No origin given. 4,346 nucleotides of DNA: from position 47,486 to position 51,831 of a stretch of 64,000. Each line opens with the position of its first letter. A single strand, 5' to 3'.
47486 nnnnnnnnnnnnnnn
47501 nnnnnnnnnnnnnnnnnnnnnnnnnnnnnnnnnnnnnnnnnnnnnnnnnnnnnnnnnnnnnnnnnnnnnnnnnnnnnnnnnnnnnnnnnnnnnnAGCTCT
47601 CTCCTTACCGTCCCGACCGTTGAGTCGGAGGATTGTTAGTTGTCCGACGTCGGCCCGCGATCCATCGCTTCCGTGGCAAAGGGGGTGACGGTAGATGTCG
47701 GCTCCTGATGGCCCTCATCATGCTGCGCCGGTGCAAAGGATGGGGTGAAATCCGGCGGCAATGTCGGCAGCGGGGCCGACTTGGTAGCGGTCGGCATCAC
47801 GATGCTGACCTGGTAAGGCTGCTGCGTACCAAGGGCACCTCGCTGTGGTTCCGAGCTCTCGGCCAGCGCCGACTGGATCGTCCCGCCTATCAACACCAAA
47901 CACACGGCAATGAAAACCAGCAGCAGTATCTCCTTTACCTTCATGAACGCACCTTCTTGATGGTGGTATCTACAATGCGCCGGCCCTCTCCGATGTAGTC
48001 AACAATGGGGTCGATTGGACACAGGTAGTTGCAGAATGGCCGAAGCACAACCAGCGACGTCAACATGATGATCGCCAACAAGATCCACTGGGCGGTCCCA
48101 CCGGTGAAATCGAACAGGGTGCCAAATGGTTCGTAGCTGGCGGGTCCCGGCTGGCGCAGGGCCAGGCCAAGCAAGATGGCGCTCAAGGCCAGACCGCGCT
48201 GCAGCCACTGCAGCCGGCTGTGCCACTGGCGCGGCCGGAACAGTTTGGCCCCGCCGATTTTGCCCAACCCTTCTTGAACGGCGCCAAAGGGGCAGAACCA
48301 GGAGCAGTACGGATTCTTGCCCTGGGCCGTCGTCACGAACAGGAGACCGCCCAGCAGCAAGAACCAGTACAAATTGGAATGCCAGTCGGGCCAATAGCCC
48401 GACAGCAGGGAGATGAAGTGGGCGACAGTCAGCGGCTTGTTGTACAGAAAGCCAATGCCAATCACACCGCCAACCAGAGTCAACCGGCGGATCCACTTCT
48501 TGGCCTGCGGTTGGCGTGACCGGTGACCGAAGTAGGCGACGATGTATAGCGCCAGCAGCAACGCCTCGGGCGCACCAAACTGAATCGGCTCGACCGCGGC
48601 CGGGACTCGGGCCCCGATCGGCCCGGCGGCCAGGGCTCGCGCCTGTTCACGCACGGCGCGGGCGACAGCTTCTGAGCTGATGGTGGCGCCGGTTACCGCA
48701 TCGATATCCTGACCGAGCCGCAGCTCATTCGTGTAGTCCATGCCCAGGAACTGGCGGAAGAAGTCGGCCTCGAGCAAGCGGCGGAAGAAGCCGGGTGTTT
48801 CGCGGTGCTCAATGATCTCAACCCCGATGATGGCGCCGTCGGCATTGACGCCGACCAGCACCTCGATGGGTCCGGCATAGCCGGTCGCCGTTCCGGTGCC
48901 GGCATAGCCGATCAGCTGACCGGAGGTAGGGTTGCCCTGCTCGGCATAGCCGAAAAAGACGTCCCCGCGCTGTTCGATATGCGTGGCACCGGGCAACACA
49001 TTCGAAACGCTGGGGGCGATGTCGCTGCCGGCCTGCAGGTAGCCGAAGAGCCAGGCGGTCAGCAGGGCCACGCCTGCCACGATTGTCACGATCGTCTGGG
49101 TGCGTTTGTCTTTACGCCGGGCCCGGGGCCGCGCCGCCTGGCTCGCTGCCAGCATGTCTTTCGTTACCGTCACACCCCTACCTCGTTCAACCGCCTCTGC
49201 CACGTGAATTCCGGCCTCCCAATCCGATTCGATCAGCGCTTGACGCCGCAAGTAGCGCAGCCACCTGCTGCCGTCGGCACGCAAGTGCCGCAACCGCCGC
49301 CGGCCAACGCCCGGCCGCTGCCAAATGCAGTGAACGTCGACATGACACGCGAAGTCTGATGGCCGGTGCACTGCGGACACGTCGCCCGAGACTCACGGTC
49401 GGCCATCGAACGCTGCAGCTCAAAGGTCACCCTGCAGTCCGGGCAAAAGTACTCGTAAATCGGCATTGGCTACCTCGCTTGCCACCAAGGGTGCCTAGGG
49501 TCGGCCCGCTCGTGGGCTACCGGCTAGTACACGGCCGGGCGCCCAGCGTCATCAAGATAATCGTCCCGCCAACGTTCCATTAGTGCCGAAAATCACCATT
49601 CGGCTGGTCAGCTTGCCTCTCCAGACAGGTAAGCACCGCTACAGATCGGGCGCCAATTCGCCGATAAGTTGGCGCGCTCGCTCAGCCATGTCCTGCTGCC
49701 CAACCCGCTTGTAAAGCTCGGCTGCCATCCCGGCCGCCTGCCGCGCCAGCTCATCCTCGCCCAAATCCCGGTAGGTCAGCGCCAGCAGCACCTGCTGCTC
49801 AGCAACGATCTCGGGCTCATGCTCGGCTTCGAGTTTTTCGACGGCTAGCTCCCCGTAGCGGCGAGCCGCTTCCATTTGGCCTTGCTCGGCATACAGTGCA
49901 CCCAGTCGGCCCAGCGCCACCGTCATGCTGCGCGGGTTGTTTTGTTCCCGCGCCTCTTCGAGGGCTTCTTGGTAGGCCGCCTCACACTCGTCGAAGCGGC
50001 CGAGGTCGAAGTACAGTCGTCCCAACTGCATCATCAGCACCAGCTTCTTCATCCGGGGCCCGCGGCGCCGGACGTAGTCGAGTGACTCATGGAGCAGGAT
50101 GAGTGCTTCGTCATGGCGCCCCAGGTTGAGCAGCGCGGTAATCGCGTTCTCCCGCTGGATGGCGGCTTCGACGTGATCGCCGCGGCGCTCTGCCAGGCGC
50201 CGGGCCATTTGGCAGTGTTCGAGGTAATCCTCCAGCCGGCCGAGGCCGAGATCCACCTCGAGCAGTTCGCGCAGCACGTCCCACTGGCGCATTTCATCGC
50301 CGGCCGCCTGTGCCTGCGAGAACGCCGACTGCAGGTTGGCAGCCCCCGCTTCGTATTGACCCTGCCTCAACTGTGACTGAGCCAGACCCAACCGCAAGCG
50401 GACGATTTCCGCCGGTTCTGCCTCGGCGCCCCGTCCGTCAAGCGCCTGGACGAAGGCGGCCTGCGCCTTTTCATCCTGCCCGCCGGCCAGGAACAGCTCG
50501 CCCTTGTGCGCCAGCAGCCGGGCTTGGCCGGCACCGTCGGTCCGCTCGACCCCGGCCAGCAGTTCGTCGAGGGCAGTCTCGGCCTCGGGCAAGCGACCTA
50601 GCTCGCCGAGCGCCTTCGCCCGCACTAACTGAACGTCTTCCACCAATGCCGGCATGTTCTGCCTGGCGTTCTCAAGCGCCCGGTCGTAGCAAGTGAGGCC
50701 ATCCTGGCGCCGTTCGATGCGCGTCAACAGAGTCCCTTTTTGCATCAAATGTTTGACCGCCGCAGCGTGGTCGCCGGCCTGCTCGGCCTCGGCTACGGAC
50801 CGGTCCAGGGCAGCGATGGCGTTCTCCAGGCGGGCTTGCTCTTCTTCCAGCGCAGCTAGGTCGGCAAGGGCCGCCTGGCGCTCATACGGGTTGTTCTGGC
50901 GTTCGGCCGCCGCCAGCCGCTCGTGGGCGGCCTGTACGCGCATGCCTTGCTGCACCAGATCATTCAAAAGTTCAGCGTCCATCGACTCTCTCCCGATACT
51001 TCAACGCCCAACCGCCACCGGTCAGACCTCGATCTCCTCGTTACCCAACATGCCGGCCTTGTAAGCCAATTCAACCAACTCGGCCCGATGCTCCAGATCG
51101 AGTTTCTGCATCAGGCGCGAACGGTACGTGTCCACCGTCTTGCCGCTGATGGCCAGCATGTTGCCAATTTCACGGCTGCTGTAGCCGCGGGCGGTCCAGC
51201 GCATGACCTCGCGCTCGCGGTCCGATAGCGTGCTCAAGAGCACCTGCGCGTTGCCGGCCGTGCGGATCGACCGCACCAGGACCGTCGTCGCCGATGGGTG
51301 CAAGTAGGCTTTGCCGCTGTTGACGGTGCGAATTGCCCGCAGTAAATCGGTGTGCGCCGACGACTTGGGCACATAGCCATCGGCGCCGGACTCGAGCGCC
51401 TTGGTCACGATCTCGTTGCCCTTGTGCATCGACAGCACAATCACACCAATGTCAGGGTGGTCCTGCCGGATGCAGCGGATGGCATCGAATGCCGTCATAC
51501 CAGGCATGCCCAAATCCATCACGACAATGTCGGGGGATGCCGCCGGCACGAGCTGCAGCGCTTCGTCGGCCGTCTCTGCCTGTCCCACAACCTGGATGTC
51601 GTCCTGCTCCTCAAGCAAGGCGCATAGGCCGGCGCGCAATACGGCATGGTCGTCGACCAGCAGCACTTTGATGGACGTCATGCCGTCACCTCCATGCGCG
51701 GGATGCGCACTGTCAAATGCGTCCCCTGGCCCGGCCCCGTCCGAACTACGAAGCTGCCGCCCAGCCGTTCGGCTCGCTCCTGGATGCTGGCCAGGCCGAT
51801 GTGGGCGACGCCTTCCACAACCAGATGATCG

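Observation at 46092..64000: Organohalide-respiration-type island: three rdhA/rdhB pairs in three arrangements plus a full accessory set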

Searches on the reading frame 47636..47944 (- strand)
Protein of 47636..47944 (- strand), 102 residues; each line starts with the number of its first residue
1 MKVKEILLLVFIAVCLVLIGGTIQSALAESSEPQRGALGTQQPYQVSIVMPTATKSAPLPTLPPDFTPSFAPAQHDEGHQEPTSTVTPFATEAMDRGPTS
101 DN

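Call 5: search_protein_families(library=pfam, proteins=[window:47636-47944:-], max_evalue=0.01)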
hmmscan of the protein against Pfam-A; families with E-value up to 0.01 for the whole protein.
window:47636-47944:- (102 aa): 0 families

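Call 7: search_protein_families(library=ncbifam, proteins=[window:47636-47944:-], max_evalue=0.01)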
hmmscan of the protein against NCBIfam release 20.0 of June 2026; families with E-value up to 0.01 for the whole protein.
window:47636-47944:- (102 aa): 0 families

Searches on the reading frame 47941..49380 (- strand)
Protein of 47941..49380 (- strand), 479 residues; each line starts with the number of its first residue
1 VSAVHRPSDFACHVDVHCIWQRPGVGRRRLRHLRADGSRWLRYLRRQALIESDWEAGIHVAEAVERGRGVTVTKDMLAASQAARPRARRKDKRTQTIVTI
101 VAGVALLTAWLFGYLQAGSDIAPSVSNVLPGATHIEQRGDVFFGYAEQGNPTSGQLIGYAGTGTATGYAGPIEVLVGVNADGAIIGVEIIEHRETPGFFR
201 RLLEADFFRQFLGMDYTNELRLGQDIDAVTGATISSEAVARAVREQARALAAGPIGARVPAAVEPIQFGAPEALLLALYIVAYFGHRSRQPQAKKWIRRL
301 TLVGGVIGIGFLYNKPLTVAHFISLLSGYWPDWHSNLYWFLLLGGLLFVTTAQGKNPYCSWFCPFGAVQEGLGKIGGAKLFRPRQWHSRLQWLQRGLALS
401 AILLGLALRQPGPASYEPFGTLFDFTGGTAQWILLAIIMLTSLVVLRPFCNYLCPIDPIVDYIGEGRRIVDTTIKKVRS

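Call 5: search_protein_families(library=pfam, proteins=[window:47941-49380:-], max_evalue=0.01)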
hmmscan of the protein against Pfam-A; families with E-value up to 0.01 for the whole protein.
window:47941-49380:- (479 aa): 2 families
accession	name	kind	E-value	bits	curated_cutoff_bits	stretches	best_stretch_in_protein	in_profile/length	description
PF04205.19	FMN_bind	-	6.9e-19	68.7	22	1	167-245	1-74/77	FMN-binding domain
PF12801.12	Fer4_5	-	3.7e-14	52.8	22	2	337-380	3-45/48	4Fe-4S binding domain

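Call 7: search_protein_families(library=ncbifam, proteins=[window:47941-49380:-], max_evalue=0.01)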
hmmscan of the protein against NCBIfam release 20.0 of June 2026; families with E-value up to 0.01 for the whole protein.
window:47941-49380:- (479 aa): 7 families
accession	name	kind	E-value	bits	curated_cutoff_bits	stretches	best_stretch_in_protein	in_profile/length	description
NF041840.1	rnfG_Methano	equivalog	1.9e-18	66.7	230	1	148-246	79-180/189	Rnf electron transport complex subunit RnfG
TIGR01947.1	rnfG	subfamily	2.7e-18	66.8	102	1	152-249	77-184/187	RnfABCDGE type electron transport complex subunit G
NF045876.1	RnfG_DVU2794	exception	2.5e-17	63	205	1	153-247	79-176/190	RnfABCDGE type electron transport complex subunit G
NF046105.1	TransRegNosR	equivalog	6.4e-17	61.1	1000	2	274-456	411-606/680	transcriptional regulator NosR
NF002519.0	PRK01908.1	equivalog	2.8e-11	43.5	178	1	160-250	92-192/209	electron transport complex subunit RsxG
TIGR02163.1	napH_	subfamily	1.9e-06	27.6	213.05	1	351-466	74-190/255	NapH/MauN family ferredoxin-type protein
NF007013.0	PRK09477.1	equivalog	2.6e-05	23.5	234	1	342-464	86-211/286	quinol dehydrogenase ferredoxin subunit NapH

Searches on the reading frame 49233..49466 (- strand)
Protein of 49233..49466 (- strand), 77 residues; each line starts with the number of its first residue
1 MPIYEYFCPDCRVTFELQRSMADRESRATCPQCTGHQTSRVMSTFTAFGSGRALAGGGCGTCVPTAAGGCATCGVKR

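Call 21: search_protein_families(library=pfam, proteins=[window:49233-49466:-], max_evalue=0.001)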
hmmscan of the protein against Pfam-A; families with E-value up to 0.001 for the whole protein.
window:49233-49466:- (77 aa): 2 families
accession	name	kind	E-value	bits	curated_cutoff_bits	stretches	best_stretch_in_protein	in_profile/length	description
PF09723.15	Zn_ribbon_8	-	4.5e-13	49.4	34.4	1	1-42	1-41/41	Zinc ribbon domain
PF17283.8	Zn_ribbon_SprT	-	0.00014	22.3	28.1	1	4-36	3-33/38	SprT-like zinc ribbon domain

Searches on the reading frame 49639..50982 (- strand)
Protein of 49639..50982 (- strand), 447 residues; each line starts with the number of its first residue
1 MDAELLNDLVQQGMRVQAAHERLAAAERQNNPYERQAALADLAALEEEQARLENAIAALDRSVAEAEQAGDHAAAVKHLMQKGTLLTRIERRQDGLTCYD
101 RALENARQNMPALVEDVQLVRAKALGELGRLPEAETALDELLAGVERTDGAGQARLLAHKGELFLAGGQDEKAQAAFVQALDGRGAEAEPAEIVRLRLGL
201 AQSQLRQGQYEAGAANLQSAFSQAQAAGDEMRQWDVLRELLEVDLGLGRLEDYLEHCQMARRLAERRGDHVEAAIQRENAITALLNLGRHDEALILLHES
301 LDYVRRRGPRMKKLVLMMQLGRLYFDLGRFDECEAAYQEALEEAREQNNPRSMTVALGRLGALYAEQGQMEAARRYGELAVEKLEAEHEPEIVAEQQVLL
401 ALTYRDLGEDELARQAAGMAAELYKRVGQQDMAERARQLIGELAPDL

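Call 4: search_protein_families(library=pfam, proteins=[window:49639-50982:-], max_evalue=0.01)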
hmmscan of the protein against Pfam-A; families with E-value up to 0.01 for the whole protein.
window:49639-50982:- (447 aa): 15 families
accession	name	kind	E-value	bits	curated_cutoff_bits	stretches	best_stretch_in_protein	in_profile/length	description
PF13424.12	TPR_12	-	1.1e-21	77.2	30.1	4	317-383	6-74/77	Tetratricopeptide repeat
PF13181.12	TPR_8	-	3.7e-12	45.8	25.7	1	317-345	4-32/34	Tetratricopeptide repeat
PF07719.23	TPR_2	-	2.1e-11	43.5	27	1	318-344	5-31/34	Tetratricopeptide repeat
PF00515.34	TPR_1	-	1.1e-10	41.3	27.8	1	319-342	6-29/34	Tetratricopeptide repeat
PF17874.7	TPR_MalT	-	1.8e-09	37.8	45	1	314-426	80-193/336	MalT-like TPR region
PF13374.12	TPR_10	-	1.3e-06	28.6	27.5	0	317-345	5-33/42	Tetratricopeptide repeat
PF13432.12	TPR_16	-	6.6e-06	26.9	32.7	1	319-382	2-59/65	Tetratricopeptide repeat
PF12862.13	ANAPC5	-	8.4e-06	26.2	23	1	285-359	9-83/91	Anaphase-promoting complex subunit 5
PF13428.12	TPR_14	-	2.6e-05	24.9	23.5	0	317-345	4-32/44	Tetratricopeptide repeat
PF10602.15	RPN7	-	0.00022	21.4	29.6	0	43-106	3-66/174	26S proteasome subunit RPN7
PF07721.20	TPR_4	-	0.00059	20.7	27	0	118-140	4-26/26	Tetratricopeptide repeat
PF09976.15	TPR_21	-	0.0026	18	25.5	0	128-198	119-188/193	Tetratricopeptide repeat-like domain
PF13174.12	TPR_6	-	0.0029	18.6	26.3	0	317-343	3-29/33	Tetratricopeptide repeat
PF12895.13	ANAPC3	-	0.0039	17.9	27.2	0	302-339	44-81/82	Anaphase-promoting complex, cyclosome, subunit 3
PF14559.12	TPR_19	-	0.0048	17.6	25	1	288-347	5-58/68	Tetratricopeptide repeat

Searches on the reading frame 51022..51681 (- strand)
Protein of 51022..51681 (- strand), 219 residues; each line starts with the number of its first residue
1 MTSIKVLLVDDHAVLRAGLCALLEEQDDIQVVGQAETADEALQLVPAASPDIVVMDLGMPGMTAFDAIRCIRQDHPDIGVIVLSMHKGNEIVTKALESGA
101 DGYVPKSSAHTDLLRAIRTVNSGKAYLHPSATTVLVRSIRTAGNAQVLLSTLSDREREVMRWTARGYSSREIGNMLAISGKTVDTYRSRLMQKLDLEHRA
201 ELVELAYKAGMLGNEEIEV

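Call 4: search_protein_families(library=pfam, proteins=[window:51022-51681:-], max_evalue=0.01)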
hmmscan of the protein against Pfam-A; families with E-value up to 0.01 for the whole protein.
window:51022-51681:- (219 aa): 5 families
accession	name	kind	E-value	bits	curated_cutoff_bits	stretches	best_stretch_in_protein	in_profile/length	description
PF00072.30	Response_reg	-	3e-26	92.2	30.2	1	6-118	1-111/111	Response regulator receiver domain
PF00196.25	GerE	-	1.6e-18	66.5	23.5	1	151-206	2-57/57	Bacterial regulatory proteins, luxR family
PF08281.18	Sigma70_r4_2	-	0.00011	22.2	25.7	1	146-194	5-54/54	Sigma-70, region 4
PF04545.22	Sigma70_r4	-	0.00013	21.9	24.1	1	148-194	1-48/50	Sigma-70, region 4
PF13936.12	HTH_38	-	0.0072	16.5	27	0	152-183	5-37/44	Helix-turn-helix domain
